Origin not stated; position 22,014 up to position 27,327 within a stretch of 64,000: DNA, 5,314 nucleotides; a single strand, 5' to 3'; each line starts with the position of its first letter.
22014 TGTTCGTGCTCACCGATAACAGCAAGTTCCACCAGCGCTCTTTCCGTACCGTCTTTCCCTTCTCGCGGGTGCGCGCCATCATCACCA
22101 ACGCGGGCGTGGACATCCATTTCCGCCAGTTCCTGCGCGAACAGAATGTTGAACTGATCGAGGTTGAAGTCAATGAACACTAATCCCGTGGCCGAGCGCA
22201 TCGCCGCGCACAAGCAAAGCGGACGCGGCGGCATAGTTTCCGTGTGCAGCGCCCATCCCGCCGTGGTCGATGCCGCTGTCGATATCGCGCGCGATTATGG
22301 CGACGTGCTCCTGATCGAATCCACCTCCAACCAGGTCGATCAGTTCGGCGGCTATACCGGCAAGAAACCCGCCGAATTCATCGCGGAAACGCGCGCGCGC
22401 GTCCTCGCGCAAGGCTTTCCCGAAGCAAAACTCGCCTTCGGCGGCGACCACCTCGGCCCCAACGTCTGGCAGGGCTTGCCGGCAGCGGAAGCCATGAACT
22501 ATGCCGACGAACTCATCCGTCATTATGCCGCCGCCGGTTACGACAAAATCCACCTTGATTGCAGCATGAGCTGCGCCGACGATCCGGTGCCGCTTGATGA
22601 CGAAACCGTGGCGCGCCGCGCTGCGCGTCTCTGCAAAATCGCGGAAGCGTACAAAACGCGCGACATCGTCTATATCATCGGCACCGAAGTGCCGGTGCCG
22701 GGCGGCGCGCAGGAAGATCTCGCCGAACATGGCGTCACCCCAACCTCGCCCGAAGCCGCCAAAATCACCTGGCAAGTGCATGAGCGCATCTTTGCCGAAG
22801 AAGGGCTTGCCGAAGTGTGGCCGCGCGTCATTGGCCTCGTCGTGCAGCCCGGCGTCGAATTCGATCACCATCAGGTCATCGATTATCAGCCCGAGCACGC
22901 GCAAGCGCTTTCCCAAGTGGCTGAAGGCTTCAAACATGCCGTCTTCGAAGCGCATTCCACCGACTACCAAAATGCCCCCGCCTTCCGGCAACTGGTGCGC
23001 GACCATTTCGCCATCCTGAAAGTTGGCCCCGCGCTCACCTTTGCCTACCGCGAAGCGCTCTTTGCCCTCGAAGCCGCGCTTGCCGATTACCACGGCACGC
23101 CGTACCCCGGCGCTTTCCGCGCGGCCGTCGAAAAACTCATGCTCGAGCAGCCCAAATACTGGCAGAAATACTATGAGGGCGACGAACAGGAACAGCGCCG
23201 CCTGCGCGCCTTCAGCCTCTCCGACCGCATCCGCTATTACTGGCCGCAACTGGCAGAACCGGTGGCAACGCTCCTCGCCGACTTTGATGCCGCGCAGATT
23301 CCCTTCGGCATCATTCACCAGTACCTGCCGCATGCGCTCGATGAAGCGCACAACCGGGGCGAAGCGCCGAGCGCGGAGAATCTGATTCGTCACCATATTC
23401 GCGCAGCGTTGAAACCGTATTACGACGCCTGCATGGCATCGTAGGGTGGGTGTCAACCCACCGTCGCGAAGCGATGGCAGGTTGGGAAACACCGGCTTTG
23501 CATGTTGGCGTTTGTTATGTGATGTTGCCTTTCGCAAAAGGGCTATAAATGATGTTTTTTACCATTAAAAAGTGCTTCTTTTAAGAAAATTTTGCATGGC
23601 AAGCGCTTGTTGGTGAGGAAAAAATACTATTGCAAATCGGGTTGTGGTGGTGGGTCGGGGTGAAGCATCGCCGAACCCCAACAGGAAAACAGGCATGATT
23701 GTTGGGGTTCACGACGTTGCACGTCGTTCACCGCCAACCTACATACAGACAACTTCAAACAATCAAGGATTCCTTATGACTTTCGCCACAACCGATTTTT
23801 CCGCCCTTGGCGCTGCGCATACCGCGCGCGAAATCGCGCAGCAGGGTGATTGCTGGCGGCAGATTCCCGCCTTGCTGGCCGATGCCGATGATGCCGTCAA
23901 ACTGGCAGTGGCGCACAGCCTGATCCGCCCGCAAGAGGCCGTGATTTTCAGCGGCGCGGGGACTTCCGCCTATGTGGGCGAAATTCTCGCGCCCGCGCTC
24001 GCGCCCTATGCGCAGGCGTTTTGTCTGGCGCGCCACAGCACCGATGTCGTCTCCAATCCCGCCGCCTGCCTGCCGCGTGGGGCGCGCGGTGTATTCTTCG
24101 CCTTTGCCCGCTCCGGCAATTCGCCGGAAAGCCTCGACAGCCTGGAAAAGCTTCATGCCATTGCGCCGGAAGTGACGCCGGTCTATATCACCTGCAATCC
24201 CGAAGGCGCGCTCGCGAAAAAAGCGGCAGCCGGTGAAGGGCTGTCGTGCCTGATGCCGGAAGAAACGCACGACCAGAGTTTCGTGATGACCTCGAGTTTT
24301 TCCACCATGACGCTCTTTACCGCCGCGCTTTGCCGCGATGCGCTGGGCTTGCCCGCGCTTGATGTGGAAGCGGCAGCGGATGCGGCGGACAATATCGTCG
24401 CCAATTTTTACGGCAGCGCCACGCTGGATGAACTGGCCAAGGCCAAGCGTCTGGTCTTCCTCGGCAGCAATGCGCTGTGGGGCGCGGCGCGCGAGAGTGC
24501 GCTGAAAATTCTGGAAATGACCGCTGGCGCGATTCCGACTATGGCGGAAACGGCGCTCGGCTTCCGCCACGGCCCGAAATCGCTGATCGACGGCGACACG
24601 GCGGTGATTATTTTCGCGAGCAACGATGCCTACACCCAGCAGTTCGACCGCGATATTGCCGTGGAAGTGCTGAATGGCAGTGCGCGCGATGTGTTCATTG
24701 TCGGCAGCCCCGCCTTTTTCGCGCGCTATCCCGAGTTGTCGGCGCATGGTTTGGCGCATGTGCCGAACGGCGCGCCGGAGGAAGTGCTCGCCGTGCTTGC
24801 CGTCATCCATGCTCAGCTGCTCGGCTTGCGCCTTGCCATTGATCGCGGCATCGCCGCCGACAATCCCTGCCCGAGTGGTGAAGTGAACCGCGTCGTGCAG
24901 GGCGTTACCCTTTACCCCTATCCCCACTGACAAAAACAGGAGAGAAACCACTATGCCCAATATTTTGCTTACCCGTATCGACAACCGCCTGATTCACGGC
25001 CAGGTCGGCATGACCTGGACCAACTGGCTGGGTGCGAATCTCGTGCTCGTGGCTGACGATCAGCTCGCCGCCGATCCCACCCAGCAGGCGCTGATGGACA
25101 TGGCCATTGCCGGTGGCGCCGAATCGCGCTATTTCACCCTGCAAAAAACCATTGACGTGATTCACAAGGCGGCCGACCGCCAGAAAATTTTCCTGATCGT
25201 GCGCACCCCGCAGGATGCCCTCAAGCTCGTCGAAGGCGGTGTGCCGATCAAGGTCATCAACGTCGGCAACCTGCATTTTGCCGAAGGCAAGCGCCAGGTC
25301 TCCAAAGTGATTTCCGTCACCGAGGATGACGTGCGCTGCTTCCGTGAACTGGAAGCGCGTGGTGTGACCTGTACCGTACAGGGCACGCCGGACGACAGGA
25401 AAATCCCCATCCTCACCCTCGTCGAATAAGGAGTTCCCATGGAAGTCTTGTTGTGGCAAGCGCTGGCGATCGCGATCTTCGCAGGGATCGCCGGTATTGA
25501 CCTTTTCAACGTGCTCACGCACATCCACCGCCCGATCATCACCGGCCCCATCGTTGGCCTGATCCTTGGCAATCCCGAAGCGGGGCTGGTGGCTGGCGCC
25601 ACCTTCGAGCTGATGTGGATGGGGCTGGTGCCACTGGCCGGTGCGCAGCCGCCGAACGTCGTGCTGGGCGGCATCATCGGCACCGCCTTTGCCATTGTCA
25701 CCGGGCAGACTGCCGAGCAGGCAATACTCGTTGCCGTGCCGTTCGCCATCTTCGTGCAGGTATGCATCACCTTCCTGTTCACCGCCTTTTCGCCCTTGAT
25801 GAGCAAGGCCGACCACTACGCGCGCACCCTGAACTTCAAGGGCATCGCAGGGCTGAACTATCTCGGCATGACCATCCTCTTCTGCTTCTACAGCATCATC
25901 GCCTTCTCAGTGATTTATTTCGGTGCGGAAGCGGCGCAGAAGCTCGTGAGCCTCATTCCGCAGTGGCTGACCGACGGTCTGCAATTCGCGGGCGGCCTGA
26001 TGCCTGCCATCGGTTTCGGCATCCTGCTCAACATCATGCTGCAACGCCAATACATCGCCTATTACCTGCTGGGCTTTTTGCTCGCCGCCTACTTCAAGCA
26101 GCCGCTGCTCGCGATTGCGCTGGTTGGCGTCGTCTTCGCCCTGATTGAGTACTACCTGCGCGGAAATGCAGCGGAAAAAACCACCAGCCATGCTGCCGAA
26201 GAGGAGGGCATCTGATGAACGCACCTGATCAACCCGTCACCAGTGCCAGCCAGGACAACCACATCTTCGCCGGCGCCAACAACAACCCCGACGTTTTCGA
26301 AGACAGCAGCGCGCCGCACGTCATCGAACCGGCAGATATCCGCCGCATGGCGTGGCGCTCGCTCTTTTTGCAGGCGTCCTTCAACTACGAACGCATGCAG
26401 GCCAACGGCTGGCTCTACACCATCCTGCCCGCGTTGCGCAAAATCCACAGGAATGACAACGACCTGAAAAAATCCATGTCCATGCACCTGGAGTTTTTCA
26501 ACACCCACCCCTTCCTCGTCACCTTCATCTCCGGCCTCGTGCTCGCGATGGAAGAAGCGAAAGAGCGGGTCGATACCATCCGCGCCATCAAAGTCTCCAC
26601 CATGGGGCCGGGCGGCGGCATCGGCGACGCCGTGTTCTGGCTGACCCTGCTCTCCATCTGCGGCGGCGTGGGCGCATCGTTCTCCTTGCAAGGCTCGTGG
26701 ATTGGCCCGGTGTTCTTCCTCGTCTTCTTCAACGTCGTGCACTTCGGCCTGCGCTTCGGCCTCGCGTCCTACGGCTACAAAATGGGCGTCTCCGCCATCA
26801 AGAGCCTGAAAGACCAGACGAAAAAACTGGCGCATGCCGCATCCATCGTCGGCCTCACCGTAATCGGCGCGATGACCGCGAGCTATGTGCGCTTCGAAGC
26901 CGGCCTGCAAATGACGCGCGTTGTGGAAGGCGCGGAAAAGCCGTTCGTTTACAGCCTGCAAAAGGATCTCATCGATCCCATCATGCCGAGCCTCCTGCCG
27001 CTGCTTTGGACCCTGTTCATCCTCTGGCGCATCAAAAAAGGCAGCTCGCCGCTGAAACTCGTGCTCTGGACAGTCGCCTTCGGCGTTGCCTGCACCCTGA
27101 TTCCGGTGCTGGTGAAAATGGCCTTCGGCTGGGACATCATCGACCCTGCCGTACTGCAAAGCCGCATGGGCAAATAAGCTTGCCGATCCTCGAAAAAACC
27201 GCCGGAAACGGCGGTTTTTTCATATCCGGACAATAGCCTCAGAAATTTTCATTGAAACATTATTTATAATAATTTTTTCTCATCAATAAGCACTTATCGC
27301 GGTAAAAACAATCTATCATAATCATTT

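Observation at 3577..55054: Uncatalogued, extremely dense family of AT-rich palindromic-unit MITE-like elements (21 copies in 64 kb)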

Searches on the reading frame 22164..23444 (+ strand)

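Call 30: search_protein_families(library=pfam, max_evalue=0.00001, proteins=[window:22164-23444:+])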
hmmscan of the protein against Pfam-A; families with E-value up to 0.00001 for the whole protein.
window:22164-23444:+ (426 aa): 1 family
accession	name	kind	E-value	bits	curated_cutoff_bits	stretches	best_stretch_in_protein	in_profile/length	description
PF08013.17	GatZ_KbaZ-like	-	2.4e-166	554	26.7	1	12-423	4-419/420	D-tagatose-1,6-bisphosphate aldolase subunit GatZ/KbaZ-like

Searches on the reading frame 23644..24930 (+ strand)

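Call 30: search_protein_families(library=pfam, max_evalue=0.00001, proteins=[window:23644-24930:+])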
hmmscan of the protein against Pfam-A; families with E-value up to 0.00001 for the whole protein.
window:23644-24930:+ (428 aa): 1 family
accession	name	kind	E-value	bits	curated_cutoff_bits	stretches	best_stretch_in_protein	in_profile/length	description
PF01380.27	SIS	-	4.4e-15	56.1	25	2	94-229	2-128/131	SIS domain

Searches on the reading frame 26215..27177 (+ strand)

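Call 30: search_protein_families(library=pfam, max_evalue=0.00001, proteins=[window:26215-27177:+])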
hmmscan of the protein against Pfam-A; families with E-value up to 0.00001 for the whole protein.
window:26215-27177:+ (320 aa): 1 family
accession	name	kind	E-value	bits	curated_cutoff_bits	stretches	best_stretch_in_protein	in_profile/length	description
PF03613.19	EIID-AGA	-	3.2e-89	299.1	25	1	37-298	2-264/265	PTS system mannose/fructose/sorbose family IID component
